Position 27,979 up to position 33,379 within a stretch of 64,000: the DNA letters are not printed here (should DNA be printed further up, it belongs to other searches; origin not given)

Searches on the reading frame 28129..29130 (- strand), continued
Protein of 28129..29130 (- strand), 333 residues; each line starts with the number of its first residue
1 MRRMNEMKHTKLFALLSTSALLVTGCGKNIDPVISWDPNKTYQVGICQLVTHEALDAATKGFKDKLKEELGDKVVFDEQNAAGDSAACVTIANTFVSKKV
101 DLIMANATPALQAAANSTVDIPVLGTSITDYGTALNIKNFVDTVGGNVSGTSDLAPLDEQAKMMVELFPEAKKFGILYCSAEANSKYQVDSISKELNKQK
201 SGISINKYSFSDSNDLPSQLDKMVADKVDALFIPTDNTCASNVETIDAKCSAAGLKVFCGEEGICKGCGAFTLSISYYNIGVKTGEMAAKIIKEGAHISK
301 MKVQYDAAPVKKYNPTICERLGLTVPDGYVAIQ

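Call 28: find_encoding_contigs(protein=P0016, flank=2500, max_places=3)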
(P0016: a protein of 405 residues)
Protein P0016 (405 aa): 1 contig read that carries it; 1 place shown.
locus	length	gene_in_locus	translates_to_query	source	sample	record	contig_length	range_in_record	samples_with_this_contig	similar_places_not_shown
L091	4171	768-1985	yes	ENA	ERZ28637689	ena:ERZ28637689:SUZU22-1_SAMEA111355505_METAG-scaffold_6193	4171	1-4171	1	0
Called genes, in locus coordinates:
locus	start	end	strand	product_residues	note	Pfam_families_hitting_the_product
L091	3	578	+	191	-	?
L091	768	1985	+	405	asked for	PF04392:ABC_sub_bind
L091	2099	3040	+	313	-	PF02653:BPD_transp_2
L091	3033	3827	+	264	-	PF00005:ABC_tran, PF02463:SMC_N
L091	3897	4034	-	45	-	-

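Call 29: find_encoding_contigs(protein=P0024, flank=2500, max_places=3)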
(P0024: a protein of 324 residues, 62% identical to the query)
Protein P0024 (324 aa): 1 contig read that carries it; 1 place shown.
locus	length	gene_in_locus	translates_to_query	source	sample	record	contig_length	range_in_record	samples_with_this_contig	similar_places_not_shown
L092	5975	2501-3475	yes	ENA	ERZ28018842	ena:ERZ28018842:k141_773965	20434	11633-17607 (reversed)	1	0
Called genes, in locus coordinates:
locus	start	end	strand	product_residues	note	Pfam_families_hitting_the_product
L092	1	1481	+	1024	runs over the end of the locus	PF01915:Glyco_hydro_3_C, PF00933:Glyco_hydro_3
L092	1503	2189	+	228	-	-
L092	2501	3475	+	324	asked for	PF04392:ABC_sub_bind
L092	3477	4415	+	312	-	PF02653:BPD_transp_2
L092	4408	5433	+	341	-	PF00005:ABC_tran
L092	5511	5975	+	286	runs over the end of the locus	PF02645:DegV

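Call 35: find_encoding_contigs(protein=P0080, flank=2500, max_places=2)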
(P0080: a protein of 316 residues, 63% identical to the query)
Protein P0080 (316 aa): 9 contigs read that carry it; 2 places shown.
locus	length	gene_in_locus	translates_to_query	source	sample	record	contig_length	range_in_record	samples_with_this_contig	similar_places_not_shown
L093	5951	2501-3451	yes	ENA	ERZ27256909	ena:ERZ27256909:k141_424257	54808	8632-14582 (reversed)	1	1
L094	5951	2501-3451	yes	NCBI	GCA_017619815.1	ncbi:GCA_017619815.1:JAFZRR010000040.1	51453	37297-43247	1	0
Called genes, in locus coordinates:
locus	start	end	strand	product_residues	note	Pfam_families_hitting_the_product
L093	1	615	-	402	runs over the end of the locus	PF00512:HisKA, PF02518:HATPase_c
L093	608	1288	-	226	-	PF00072:Response_reg, PF00486:Trans_reg_C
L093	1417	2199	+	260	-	PF09335:VTT_dom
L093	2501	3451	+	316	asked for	PF04392:ABC_sub_bind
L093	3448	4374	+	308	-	PF02653:BPD_transp_2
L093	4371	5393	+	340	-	PF00005:ABC_tran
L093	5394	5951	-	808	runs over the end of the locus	PF00933:Glyco_hydro_3, PF01915:Glyco_hydro_3_C, PF14310:Fn3-like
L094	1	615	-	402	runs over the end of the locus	PF00512:HisKA, PF02518:HATPase_c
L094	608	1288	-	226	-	PF00072:Response_reg, PF00486:Trans_reg_C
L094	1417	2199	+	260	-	PF09335:VTT_dom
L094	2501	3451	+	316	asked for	PF04392:ABC_sub_bind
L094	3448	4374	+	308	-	PF02653:BPD_transp_2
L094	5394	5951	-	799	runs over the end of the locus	PF00933:Glyco_hydro_3, PF01915:Glyco_hydro_3_C, PF14310:Fn3-like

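Call 36: find_encoding_contigs(protein=P0087, flank=2500, max_places=2)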
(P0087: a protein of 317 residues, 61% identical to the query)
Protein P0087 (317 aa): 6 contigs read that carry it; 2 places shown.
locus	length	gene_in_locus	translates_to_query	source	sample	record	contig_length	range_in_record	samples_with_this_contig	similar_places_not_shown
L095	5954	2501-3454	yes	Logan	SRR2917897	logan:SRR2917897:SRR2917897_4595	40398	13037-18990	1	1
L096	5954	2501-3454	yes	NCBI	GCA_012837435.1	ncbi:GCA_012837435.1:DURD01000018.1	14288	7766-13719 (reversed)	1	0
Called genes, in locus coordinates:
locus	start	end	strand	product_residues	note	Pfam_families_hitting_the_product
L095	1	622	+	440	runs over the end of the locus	PF01261:AP_endonuc_2 (weak), PF27526:XylA2_C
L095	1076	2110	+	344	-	PF02311:AraC_binding, PF07883:Cupin_2, PF12833:HTH_18, PF00165:HTH_AraC (weak)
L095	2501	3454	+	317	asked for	PF04392:ABC_sub_bind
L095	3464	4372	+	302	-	PF02653:BPD_transp_2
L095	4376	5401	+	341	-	PF13476:AAA_23 (faint), PF00005:ABC_tran, PF02463:SMC_N (faint), PF13304:AAA_21 (faint)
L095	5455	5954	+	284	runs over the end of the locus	PF02645:DegV, PF13684:FakA-like_C (weak)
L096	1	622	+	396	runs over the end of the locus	PF01261:AP_endonuc_2 (weak), PF27526:XylA2_C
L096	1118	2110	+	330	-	PF02311:AraC_binding, PF07883:Cupin_2, PF12833:HTH_18, PF00165:HTH_AraC (weak)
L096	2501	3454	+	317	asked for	PF04392:ABC_sub_bind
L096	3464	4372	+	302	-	PF02653:BPD_transp_2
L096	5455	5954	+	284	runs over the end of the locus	PF02645:DegV, PF13684:FakA-like_C (weak)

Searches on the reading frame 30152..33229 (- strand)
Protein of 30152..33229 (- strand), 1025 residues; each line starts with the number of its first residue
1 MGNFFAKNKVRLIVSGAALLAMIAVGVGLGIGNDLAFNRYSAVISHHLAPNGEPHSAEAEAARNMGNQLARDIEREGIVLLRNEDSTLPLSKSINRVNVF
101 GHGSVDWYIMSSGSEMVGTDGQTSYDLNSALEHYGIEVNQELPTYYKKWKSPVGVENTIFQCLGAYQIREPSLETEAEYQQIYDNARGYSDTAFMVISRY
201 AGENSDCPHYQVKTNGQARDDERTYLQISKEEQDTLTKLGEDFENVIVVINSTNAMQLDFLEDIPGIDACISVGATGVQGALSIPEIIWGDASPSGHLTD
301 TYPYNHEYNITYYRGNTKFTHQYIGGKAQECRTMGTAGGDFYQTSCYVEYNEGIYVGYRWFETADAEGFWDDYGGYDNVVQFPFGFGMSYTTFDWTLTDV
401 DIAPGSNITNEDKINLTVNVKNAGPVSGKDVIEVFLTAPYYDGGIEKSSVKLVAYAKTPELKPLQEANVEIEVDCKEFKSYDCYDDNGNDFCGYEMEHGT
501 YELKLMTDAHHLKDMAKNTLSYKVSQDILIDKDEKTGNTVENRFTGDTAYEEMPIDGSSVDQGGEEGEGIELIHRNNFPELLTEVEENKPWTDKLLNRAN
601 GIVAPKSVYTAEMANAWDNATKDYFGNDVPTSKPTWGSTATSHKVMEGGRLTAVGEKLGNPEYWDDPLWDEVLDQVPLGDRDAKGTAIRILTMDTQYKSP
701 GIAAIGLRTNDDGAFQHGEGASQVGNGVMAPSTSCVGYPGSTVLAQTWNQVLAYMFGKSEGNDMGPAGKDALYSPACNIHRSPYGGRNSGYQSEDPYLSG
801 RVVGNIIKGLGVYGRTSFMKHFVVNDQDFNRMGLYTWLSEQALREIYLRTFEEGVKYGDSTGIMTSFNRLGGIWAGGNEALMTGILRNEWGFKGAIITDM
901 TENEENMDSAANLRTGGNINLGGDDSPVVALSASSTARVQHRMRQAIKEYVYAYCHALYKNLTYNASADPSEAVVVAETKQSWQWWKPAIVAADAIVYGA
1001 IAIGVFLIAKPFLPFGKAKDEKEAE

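Call 6: search_protein_families(library=pfam, proteins=[window:30152-33229:-])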
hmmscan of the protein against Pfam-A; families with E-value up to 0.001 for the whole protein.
window:30152-33229:- (1025 aa): 2 families
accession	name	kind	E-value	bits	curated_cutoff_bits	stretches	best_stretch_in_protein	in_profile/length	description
PF01915.27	Glyco_hydro_3_C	-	2e-22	80.6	31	1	78-358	1-200/200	Glycosyl hydrolase family 3 C-terminal domain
PF00933.27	Glyco_hydro_3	-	7e-22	78.7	27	1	736-904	83-256/316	Glycosyl hydrolase family 3 N terminal domain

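Call 7: search_protein_families(library=ncbifam, proteins=[window:30152-33229:-])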
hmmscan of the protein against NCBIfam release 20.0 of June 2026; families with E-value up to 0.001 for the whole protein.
window:30152-33229:- (1025 aa): 7 families
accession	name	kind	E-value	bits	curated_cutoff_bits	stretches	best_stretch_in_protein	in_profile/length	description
NF041610.1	alph_arabinopyran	equivalog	4.4e-65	220.3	1300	2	730-946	53-270/738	exo-alpha-(1->6)-L-arabinopyranosidase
NF052330.1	BetGlucosiCelf0468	equivalog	3.8e-45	154.4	1300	2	718-925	37-245/817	beta-d-glucosidase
NF041776.1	xylosidase_Xyl3A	equivalog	8.9e-43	146.3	1250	3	771-900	114-251/846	xylan 1,4-beta-xylosidase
NF011678.0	PRK15098.1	equivalog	6.4e-36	124.1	666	3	738-902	120-290/765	beta-glucosidase BglX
NF052329.1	XyloArabinsidase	equivalog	1.5e-33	115.8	1050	2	742-900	115-274/750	beta-xylosidase/alpha-l-arabinosidase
NF041579.1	betaxyl_Flavo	equivalog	6.8e-30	103.9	1350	2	736-902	83-259/716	beta-xylosidase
NF052331.1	Bet13-16Glucosase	equivalog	2.7e-21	75.4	1330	1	738-900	96-264/750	exo-beta-d-1,3/1,6-glucosidase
